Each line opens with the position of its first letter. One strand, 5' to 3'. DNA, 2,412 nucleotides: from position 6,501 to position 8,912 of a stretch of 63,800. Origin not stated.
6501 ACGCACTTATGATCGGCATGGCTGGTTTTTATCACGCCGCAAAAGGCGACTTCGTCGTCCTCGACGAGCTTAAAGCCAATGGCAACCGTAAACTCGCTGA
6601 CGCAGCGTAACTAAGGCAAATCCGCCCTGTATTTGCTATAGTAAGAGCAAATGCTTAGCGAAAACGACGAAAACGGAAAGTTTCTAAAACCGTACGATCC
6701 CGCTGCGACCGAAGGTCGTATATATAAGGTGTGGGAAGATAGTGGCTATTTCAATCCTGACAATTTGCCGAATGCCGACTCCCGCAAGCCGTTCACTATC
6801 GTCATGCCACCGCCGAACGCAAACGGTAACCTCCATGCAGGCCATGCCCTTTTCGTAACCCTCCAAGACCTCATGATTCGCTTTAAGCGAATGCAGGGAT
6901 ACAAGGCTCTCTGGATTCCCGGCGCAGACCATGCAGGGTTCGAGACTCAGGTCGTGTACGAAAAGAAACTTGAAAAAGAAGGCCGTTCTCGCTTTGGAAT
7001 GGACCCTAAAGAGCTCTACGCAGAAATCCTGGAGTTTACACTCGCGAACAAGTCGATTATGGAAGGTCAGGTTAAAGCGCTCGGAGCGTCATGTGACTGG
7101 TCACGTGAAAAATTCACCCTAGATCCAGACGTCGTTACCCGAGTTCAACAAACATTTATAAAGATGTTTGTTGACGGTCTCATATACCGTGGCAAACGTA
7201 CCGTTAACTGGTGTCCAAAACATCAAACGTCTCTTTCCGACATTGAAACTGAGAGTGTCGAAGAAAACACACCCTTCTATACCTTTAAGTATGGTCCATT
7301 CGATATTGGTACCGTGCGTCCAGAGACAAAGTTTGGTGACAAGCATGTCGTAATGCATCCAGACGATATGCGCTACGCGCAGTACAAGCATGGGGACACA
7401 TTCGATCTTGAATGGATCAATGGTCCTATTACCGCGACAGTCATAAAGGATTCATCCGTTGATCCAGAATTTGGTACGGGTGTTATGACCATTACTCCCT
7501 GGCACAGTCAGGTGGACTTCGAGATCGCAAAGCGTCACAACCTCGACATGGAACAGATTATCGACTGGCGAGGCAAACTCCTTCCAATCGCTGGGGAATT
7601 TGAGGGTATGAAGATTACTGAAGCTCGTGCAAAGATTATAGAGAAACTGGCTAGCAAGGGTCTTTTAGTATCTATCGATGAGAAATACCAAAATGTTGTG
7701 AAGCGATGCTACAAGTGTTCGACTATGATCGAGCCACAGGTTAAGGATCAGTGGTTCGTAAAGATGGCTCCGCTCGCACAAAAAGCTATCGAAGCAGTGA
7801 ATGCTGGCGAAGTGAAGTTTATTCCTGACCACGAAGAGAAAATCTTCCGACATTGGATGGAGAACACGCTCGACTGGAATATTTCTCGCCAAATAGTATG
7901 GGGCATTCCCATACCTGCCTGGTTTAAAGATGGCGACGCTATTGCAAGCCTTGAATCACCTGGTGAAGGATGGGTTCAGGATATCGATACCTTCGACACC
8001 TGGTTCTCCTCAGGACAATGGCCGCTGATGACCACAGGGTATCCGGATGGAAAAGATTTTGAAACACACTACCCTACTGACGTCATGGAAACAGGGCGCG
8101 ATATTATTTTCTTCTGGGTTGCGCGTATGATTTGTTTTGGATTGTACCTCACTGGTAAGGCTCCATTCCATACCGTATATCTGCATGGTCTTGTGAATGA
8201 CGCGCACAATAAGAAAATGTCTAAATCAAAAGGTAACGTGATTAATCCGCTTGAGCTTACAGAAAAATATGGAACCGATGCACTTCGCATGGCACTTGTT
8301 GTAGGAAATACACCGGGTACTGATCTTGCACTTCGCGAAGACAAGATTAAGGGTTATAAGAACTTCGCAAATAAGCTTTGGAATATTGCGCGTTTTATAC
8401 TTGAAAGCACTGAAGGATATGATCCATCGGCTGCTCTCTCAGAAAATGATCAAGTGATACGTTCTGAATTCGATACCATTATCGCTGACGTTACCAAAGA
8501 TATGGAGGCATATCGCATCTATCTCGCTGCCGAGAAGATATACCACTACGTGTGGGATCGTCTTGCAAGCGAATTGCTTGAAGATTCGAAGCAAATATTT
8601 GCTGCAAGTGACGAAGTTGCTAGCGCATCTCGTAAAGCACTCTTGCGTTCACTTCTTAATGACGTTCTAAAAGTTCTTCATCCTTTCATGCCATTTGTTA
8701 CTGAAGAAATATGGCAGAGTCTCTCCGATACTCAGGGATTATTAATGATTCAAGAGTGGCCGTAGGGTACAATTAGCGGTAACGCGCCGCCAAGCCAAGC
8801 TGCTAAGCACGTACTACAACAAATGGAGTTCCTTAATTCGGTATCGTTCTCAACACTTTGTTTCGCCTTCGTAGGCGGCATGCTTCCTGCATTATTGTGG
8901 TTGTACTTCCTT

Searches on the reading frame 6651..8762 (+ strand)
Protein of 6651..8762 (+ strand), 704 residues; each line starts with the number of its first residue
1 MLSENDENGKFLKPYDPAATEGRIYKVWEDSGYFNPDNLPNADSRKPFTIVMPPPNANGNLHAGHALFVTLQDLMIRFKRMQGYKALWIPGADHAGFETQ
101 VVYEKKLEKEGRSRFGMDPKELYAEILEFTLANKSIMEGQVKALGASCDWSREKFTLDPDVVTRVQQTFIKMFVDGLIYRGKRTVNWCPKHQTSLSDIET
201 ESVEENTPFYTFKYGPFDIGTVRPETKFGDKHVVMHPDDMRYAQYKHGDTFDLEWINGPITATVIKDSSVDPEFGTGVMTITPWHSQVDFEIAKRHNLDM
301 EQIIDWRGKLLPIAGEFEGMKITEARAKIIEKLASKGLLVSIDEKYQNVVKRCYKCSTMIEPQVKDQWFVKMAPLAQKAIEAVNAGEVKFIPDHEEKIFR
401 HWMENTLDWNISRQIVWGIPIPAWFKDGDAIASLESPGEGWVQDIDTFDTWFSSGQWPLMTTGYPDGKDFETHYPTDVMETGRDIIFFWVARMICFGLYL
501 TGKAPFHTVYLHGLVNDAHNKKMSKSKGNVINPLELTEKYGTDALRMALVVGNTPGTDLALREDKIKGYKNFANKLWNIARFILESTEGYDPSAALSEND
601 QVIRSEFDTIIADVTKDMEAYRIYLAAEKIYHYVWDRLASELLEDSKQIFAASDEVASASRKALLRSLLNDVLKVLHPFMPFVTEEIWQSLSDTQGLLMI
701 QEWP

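Call 66: find_homologous_proteins(query=window:6651-8762:+, max_evalue=1e-50)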
Query window:6651-8762:+ (704 aa): 8000 proteins with E <= 1e-50 among 8000 candidates; the best 120 are listed.
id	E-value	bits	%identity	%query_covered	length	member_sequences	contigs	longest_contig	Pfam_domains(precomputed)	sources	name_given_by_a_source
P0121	0.0e+0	1658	100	100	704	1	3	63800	PF09334.18,PF08264.20,PF00133.29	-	-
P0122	0.0e+0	1534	92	100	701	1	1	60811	PF09334.18,PF08264.20,PF00133.29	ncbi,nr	ncbi:MAG: hypothetical protein JWN90_343 [Parcubacteria group bacterium]|nr:hypothetical protein [Pa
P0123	0.0e+0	1453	87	99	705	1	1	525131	PF09334.18,PF08264.20,PF00133.29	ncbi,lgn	ncbi:MAG: valine--tRNA ligase [Patescibacteria group bacterium]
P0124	0.0e+0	1417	84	99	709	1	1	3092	PF09334.18,PF08264.20,PF00133.29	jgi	jgi:valyl-tRNA synthetase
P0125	0.0e+0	1411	85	99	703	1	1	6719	PF09334.18,PF08264.20,PF00133.29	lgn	-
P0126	0.0e+0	1409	84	99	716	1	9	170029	PF09334.18,PF08264.20,PF00133.29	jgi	jgi:valyl-tRNA synthetase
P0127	0.0e+0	1409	85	99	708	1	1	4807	PF09334.18,PF08264.20,PF00133.29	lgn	-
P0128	0.0e+0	1402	83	99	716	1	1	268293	PF09334.18,PF08264.20,PF00133.29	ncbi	-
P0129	0.0e+0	1400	84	99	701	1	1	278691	PF09334.18,PF08264.20,PF00133.29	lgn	-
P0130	0.0e+0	1397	83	99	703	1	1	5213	PF09334.18,PF08264.20,PF00133.29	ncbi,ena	-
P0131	0.0e+0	1392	82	100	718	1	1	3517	PF09334.18,PF08264.20,PF00133.29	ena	-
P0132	0.0e+0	1376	81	100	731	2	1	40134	PF09334.18,PF08264.20,PF13603.13,PF00133.29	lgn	-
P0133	0.0e+0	1371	83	99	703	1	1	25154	PF09334.18,PF08264.20,PF00133.29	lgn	-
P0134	0.0e+0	1370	82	99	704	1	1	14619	PF09334.18,PF08264.20,PF00133.29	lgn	-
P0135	0.0e+0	1368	82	99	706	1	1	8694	PF09334.18,PF08264.20,PF00133.29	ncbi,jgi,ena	jgi:valyl-tRNA synthetase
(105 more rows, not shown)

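Call 68: find_encoding_contigs(protein=P0121, flank=10000, max_places=6)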
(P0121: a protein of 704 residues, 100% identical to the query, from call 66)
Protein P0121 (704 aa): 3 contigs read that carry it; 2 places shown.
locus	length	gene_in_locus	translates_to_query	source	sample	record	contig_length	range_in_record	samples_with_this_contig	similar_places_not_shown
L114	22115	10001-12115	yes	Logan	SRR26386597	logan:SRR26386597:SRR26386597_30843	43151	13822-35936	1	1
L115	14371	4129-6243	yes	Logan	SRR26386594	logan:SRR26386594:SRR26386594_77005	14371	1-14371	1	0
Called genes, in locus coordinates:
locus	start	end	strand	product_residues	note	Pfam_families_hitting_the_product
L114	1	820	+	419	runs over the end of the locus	PF00091:Tubulin, PF12327:FtsZ_C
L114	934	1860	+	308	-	PF00890:FAD_binding_2 (faint), PF01134:GIDA (faint), PF01266:DAO (faint), PF03486:HI0933_like (faint), PF07992:Pyr_redox_2, PF12831:FAD_oxidored (weak), PF13738:Pyr_redox_3, PF00070:Pyr_redox (weak), +2 more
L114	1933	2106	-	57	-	-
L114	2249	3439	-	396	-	-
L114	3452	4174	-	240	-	PF04493:Endonuclease_5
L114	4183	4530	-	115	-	-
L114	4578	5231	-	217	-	PF01569:PAP2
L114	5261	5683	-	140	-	PF08570:DUF1761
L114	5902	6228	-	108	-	-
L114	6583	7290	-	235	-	PF02678:Pirin, PF07883:Cupin_2 (faint), PF17954:Pirin_C_2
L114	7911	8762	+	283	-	-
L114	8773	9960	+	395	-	PF00814:TsaD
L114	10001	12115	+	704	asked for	PF00133:tRNA-synt_1, PF09334:tRNA-synt_1g, PF00133:tRNA-synt_1, PF08264:Anticodon_1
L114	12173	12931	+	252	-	PF13367:PrsW-protease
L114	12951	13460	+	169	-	PF00011:HSP20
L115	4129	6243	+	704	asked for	PF00133:tRNA-synt_1, PF09334:tRNA-synt_1g, PF00133:tRNA-synt_1, PF08264:Anticodon_1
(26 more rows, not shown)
